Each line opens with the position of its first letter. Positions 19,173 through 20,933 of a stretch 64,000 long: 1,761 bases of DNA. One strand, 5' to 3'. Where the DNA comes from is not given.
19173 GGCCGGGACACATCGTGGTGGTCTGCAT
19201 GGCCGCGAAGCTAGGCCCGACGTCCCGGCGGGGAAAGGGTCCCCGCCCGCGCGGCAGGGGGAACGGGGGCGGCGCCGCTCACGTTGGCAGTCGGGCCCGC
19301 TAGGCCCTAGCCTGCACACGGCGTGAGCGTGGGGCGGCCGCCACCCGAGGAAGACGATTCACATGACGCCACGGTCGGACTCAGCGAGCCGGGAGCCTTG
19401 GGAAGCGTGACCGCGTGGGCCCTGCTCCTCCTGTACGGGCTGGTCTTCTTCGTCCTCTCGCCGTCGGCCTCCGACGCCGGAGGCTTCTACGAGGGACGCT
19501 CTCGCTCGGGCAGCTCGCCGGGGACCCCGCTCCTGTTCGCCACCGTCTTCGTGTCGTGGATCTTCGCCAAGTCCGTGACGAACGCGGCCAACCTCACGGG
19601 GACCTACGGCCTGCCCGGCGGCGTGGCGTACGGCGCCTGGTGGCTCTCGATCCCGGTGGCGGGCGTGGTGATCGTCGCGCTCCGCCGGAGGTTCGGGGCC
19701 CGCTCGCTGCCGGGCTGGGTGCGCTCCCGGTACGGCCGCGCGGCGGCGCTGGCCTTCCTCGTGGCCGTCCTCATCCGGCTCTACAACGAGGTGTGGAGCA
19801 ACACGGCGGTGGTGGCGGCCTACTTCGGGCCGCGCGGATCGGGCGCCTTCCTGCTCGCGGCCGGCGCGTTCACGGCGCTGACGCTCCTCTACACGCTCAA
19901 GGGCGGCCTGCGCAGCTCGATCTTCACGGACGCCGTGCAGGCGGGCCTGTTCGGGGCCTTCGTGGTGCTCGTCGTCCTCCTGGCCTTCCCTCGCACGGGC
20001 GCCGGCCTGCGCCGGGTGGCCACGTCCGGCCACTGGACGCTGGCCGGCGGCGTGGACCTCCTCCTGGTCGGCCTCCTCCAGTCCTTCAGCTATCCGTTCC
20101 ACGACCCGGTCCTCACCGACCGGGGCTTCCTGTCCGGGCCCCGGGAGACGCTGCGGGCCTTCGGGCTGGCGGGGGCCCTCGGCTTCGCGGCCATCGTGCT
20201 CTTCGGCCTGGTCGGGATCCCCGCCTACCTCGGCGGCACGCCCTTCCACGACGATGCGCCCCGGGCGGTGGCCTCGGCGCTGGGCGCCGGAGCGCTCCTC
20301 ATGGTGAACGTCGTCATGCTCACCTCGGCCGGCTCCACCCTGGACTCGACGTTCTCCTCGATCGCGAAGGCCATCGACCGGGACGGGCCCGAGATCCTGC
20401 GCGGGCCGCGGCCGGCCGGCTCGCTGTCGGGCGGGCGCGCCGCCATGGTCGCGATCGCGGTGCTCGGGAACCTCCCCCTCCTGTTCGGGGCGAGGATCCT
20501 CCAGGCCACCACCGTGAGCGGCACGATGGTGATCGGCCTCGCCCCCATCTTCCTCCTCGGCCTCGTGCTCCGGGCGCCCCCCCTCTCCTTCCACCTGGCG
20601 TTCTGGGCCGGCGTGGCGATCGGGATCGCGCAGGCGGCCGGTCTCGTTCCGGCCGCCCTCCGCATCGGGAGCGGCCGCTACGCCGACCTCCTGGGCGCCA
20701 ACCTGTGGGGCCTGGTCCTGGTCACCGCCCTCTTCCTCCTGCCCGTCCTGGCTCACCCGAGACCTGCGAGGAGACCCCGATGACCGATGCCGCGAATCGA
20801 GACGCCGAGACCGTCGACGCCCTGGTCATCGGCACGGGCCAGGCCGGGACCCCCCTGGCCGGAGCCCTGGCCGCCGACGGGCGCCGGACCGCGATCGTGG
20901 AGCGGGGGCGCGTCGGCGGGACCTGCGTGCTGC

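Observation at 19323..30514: Nine-gene translationally coupled supraoperon joining two importers, an RclA-like reductase, an EgtB/SenA-SenB-like pair and cytochrome bd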

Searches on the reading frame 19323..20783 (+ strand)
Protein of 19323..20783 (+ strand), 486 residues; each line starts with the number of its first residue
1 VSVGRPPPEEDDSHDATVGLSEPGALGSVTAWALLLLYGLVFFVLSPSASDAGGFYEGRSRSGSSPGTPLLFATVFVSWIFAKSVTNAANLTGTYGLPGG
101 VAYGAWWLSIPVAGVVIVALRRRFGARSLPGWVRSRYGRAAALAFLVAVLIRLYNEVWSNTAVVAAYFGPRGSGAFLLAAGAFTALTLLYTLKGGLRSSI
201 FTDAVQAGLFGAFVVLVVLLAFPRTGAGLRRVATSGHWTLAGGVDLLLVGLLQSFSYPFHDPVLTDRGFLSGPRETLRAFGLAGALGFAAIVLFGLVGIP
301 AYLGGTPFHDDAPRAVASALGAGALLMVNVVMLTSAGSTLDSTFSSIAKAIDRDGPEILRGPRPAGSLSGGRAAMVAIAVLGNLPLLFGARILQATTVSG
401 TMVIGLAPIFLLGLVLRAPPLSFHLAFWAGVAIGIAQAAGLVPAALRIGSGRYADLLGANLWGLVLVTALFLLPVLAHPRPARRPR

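Call 3: search_protein_families(library=pfam, proteins=[window:19323-20783:+])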
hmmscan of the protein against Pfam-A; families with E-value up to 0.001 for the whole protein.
window:19323-20783:+ (486 aa): 1 family
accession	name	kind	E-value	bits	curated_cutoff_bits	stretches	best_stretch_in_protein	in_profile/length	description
PF00474.23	SSF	-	4.9e-06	26.1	22.8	1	73-226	15-170/406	Sodium:solute symporter family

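Call 4: search_protein_families(library=ncbifam, proteins=[window:19323-20783:+])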
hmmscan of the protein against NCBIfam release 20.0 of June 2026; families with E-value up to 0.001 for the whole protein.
window:19323-20783:+ (486 aa): 1 family
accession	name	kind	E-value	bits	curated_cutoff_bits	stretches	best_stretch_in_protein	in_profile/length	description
TIGR00813.1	sss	superfamily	5.1e-07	29.1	184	1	67-219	9-164/411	sodium/solute symporter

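Call 39: search_solved_structures(query=window:19407-20783:+, max_evalue=0.01)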
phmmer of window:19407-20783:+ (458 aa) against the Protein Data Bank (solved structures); distinct sequences matched with E-value up to 0.01: 0.

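Call 40: find_homologous_proteins(query=window:19407-20783:+)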
Query window:19407-20783:+ (458 aa): 3787 proteins with E <= 0.001 among 8000 candidates; the best 120 are listed.
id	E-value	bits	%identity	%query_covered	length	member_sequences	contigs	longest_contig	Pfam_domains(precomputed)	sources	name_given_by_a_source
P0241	2.1e-268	909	95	100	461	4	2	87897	PF00474.24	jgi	-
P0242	1.1e-237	808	84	100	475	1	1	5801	-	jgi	-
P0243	2.3e-202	691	75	94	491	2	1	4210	PF00474.24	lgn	-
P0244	2.3e-190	652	69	97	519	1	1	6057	PF00474.24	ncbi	-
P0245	1.1e-185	636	71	97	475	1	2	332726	PF00474.24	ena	-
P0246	3.7e-184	631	67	99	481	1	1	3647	PF00474.24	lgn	-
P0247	6.0e-182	624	69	99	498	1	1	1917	PF00474.24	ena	-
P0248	7.7e-182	624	69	97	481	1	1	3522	-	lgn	-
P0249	1.2e-181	623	70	97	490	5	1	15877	-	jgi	-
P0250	1.6e-181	623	69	94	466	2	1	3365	PF00474.24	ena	-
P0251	2.3e-181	622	67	99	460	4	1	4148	PF00474.24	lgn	-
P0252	2.8e-181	622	69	94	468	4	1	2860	PF00474.24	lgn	-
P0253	3.4e-181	622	67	98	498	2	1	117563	-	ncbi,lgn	-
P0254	6.2e-181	621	68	98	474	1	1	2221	PF00474.24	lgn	-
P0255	2.0e-180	619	68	98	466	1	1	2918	PF00474.24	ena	-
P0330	3.2e-136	473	56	97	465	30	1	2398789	-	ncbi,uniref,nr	ncbi:sodium:solute symporter [Candidatus Accumulibacter sp. ACC007]|uniref:sodium:solute symporter f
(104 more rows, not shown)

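Call 41: find_encoding_contigs(protein=P0245, flank=7000, max_places=2)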
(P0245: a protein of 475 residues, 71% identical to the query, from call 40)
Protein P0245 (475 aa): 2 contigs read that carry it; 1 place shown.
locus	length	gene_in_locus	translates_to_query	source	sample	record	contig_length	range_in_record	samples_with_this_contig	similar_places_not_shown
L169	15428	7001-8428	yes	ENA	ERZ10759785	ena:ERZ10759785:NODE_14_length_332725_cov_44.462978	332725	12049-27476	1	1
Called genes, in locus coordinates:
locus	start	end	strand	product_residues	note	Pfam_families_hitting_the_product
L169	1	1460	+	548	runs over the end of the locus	PF00501:AMP-binding, PF13193:AMP-binding_C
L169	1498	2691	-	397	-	PF11376:DUF3179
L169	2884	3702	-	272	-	-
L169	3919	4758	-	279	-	PF00127:Copper-bind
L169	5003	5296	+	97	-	-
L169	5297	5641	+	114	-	-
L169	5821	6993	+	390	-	-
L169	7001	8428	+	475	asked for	PF00474:SSF (weak)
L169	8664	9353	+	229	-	PF13505:OMP_b-brl (weak)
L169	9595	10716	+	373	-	PF00753:Lactamase_B, PF12706:Lactamase_B_2 (weak)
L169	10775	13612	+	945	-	PF00676:E1_dh, PF02779:Transket_pyr, PF16870:OxoGdeHyase_C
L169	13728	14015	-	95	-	-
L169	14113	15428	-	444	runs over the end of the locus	-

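Call 42: find_encoding_contigs(protein=P0253, flank=7000, max_places=2)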
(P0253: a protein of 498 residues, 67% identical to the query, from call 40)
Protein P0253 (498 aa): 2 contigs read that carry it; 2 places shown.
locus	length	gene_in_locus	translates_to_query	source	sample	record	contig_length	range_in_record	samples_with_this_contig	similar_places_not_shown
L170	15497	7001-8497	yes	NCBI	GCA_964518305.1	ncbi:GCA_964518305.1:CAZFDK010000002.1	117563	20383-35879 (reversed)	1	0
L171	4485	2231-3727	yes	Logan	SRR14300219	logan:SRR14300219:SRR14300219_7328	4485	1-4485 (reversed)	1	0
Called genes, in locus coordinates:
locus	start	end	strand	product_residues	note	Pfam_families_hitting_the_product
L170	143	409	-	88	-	PF10006:DUF2249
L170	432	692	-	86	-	PF10006:DUF2249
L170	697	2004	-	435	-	-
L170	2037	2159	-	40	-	-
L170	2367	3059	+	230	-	PF12840:HTH_20 (weak), PF13412:HTH_24 (faint)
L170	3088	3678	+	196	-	PF04191:PEMT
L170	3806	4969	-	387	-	PF22660:RS_preATP-grasp-like, PF02222:ATP-grasp, PF17769:PurK_C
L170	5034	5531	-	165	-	PF00731:AIRC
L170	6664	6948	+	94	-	-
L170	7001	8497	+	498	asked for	-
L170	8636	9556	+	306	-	PF00753:Lactamase_B, PF12706:Lactamase_B_2 (weak)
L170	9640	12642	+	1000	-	PF00676:E1_dh, PF02779:Transket_pyr, PF16870:OxoGdeHyase_C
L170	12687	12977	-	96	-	-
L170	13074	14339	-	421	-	-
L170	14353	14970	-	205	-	PF13442:Cytochrome_CBB3, PF00034:Cytochrom_C (faint)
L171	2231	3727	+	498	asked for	-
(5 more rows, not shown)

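Call 43: find_encoding_contigs(protein=P0330, flank=7000, max_places=2)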
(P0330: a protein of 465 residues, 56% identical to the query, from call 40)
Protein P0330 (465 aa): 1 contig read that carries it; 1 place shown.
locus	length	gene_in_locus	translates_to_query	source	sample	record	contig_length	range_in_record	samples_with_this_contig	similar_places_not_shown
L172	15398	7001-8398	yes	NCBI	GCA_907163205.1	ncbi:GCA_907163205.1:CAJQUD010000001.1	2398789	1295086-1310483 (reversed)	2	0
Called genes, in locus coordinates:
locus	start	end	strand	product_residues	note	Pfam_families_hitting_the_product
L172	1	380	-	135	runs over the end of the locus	-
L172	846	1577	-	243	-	PF26621:DUF8198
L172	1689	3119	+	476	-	PF00171:Aldedh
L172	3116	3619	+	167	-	-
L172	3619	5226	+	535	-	PF00890:FAD_binding_2 (faint), PF00732:GMC_oxred_N, PF05199:GMC_oxred_C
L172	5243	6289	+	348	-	PF00561:Abhydrolase_1, PF02089:Palm_thioest, PF12146:Hydrolase_4 (weak), PF12697:Abhydrolase_6 (weak), PF07819:PGAP1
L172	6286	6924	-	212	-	PF09335:VTT_dom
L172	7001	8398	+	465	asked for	-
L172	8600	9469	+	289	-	-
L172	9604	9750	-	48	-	-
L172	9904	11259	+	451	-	PF05697:Trigger_N, PF00254:FKBP_C, PF05698:Trigger_C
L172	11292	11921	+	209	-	PF00574:CLP_protease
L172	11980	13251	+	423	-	PF06689:zf-C4_ClpX, PF01078:Mg_chelatase (faint), PF00004:AAA, PF07724:AAA_2, PF07728:AAA_5 (weak), PF13401:AAA_22 (faint), PF10431:ClpB_D2-small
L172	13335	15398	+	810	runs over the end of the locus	PF02190:LON_substr_bdg, PF00004:AAA, PF07728:AAA_5, PF22667:Lon_lid, PF05362:Lon_C, PF13541:ChlI (weak)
